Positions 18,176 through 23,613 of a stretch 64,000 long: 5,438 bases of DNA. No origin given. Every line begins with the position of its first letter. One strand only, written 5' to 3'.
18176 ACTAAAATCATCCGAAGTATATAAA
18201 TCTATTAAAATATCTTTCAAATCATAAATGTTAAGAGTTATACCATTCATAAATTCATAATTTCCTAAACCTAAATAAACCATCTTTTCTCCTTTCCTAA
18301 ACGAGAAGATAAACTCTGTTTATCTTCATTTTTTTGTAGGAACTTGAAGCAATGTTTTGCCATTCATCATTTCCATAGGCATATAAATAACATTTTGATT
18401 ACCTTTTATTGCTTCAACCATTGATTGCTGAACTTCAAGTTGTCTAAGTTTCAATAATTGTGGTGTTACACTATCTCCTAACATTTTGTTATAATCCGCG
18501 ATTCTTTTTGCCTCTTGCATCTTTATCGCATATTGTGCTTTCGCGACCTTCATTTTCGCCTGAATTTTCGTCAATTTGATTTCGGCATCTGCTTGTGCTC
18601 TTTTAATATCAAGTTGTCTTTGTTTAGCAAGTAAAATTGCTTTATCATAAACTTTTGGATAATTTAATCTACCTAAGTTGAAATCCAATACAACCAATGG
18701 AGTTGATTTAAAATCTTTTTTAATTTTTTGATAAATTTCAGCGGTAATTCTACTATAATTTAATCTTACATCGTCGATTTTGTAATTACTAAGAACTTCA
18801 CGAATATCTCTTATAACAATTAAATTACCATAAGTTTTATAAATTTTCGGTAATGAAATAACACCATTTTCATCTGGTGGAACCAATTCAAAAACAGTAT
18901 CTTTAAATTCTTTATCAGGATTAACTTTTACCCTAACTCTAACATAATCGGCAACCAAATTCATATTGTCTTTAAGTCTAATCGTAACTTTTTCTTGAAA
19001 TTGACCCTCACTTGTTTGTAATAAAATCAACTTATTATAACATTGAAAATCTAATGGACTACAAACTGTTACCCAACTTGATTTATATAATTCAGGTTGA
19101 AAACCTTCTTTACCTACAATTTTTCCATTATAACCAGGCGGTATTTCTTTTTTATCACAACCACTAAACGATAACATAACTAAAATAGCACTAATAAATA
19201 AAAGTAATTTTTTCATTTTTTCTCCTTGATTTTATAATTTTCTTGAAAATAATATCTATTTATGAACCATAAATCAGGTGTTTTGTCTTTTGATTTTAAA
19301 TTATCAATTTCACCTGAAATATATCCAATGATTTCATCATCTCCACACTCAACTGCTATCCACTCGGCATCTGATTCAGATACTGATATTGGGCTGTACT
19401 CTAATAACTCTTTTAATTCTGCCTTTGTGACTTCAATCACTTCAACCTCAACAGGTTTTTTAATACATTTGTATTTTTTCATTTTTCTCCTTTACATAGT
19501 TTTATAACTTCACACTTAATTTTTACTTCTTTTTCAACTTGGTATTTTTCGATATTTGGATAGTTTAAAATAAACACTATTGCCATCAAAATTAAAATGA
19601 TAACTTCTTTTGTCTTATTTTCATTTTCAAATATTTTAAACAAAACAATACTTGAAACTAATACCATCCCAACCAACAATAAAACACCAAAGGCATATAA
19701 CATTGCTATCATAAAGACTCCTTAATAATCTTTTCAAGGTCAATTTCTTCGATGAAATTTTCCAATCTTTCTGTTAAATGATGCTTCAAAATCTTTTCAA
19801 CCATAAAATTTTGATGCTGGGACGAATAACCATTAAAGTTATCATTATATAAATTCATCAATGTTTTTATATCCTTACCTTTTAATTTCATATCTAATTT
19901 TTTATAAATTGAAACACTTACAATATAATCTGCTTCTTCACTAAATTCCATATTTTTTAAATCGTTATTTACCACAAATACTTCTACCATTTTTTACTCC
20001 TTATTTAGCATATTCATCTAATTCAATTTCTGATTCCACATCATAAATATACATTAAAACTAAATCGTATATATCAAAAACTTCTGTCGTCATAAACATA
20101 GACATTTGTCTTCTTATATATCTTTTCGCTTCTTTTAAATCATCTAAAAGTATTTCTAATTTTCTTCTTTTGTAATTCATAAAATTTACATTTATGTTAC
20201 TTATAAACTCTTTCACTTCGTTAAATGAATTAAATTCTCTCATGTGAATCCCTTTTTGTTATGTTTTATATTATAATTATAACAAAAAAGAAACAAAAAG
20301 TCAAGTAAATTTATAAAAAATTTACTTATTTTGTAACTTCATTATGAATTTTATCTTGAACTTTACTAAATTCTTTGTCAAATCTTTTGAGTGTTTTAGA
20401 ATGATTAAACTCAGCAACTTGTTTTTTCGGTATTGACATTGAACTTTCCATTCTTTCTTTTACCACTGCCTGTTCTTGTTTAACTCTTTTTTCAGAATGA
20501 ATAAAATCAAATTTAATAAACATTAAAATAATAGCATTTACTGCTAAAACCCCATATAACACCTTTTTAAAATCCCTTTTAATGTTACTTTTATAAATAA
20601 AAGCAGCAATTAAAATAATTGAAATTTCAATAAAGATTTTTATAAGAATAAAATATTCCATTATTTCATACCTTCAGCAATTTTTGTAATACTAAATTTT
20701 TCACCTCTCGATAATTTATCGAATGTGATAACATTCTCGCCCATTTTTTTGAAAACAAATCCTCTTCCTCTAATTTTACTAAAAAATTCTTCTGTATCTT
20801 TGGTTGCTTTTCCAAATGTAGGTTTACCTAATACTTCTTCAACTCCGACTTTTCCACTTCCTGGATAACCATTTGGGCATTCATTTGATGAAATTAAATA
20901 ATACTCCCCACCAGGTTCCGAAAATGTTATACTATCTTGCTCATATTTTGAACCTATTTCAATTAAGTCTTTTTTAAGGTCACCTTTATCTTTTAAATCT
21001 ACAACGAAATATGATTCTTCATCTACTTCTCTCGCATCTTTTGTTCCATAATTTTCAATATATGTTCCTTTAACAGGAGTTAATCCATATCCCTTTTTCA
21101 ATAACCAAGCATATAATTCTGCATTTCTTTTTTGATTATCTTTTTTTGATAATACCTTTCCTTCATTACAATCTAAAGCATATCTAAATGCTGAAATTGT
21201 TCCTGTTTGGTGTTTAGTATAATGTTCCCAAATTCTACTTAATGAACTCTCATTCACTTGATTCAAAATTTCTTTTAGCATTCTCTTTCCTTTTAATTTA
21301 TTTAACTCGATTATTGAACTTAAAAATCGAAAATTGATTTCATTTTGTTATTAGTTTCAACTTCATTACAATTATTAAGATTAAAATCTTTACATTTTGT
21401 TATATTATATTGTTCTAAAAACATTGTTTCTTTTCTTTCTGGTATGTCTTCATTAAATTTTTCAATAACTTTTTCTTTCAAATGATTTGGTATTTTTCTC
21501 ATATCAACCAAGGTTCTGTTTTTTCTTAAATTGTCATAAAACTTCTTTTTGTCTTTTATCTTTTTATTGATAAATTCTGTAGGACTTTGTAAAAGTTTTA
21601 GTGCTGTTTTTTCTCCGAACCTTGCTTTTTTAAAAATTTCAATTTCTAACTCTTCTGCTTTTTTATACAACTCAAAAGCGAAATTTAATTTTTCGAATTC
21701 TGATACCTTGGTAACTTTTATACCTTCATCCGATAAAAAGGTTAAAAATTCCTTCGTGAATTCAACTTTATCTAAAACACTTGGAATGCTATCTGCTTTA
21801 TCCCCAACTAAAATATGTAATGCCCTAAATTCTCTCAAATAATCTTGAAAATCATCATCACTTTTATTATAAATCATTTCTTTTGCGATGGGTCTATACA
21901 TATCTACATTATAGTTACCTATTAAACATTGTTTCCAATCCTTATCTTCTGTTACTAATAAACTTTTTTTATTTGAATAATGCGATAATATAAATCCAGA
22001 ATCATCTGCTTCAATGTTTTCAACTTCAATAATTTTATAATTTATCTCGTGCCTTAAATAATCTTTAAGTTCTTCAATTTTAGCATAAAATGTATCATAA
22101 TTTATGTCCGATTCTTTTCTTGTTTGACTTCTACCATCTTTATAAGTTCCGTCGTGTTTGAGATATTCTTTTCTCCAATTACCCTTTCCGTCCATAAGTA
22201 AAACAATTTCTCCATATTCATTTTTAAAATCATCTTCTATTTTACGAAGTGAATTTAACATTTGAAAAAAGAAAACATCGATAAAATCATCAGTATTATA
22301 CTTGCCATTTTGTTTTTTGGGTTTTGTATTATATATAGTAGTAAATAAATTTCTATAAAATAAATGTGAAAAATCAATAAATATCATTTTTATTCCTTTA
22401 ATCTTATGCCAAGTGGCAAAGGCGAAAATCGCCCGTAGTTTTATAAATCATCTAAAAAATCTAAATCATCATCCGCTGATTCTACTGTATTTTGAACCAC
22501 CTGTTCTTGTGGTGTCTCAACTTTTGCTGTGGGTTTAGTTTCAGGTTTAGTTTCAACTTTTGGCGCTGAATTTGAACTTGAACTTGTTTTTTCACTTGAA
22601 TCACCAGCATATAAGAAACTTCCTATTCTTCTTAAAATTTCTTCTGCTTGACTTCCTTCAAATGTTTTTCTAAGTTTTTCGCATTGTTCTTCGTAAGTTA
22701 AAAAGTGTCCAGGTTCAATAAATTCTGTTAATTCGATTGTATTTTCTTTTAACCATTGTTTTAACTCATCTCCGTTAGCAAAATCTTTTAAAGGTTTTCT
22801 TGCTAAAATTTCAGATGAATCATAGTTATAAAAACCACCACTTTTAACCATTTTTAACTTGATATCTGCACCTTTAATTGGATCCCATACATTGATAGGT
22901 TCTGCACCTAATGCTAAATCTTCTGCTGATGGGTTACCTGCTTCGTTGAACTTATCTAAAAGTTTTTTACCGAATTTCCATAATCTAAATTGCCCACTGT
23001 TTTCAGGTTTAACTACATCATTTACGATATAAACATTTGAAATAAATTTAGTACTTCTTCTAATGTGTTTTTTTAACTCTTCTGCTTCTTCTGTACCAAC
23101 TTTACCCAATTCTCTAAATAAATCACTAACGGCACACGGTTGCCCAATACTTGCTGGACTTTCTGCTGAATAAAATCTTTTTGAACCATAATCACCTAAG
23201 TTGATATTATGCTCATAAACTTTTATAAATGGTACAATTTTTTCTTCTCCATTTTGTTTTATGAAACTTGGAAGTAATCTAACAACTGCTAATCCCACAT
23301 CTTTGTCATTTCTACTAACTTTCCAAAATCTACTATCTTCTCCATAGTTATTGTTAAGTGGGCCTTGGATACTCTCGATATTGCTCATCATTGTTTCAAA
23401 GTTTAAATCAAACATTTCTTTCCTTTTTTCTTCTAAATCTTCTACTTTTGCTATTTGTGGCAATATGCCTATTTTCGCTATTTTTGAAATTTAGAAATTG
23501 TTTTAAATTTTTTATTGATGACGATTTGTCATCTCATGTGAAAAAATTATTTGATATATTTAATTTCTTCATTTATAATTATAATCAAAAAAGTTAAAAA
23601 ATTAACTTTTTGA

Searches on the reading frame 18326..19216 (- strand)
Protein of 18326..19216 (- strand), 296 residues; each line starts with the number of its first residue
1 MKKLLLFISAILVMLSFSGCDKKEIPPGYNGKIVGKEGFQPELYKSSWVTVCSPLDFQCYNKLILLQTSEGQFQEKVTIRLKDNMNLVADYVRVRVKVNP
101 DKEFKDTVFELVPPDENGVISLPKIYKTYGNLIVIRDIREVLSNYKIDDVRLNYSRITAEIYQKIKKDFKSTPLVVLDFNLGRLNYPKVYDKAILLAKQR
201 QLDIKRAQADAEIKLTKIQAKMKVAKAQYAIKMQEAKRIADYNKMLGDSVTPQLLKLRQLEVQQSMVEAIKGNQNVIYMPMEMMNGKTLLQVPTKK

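Call 19: search_protein_families(library=pfam, proteins=[window:18326-19216:-], max_evalue=0.001)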
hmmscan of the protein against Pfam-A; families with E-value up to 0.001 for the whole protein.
window:18326-19216:- (296 aa): 1 family
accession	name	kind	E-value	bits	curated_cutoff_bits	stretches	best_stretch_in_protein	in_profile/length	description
PF01145.31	Band_7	-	2.9e-11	44.2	23.6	1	60-213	32-169/176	SPFH domain / Band 7 family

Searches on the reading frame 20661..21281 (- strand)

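Call 19: search_protein_families(library=pfam, proteins=[window:20661-21281:-], max_evalue=0.001)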
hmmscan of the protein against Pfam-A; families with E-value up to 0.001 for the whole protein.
window:20661-21281:- (206 aa): 2 families
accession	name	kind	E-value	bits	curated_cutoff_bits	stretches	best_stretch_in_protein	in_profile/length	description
PF23780.1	S-AdoMet_lyase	-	3.2e-12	47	28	1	44-173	10-128/133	S-Adenosylmethionine lyase family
PF11697.13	DUF3293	-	0.00028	21.9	25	1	41-118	8-73/73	Protein of unknown function (DUF3293)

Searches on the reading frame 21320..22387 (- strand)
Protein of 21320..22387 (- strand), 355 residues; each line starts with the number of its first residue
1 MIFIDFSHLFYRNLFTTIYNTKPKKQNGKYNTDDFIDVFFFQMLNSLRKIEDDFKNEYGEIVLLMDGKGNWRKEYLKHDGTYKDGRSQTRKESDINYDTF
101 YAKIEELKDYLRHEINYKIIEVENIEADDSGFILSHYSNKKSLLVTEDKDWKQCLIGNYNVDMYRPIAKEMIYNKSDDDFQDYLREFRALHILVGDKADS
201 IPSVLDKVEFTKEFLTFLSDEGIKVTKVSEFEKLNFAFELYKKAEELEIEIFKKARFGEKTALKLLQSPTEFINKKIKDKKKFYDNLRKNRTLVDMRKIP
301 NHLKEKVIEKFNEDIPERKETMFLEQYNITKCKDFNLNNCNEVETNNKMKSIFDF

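Call 19: search_protein_families(library=pfam, proteins=[window:21320-22387:-], max_evalue=0.001)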
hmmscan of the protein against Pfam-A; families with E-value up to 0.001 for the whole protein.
window:21320-22387:- (355 aa): 1 family
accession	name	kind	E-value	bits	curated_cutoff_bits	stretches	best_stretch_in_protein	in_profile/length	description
PF02739.22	5_3_exonuc_N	-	2e-12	47.6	34.3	1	2-175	3-156/164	5'-3' exonuclease, N-terminal resolvase-like domain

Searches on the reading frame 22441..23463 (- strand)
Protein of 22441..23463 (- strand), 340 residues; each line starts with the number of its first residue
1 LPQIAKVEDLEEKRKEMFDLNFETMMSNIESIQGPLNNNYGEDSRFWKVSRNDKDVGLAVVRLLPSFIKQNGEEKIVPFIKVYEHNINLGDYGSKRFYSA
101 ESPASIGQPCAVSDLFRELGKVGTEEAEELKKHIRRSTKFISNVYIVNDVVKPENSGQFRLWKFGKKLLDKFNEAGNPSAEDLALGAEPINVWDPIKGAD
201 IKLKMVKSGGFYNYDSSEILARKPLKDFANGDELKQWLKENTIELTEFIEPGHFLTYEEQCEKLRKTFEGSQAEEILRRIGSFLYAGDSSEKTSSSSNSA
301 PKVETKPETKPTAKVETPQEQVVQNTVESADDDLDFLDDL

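Call 19: search_protein_families(library=pfam, proteins=[window:22441-23463:-], max_evalue=0.001)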
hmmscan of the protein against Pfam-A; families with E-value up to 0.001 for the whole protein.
window:22441-23463:- (340 aa): 1 family
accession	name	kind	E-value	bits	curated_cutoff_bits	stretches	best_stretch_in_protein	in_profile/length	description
PF08804.16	gp32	-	7.1e-27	95.2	26.8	1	57-266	3-206/208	gp32 DNA binding protein like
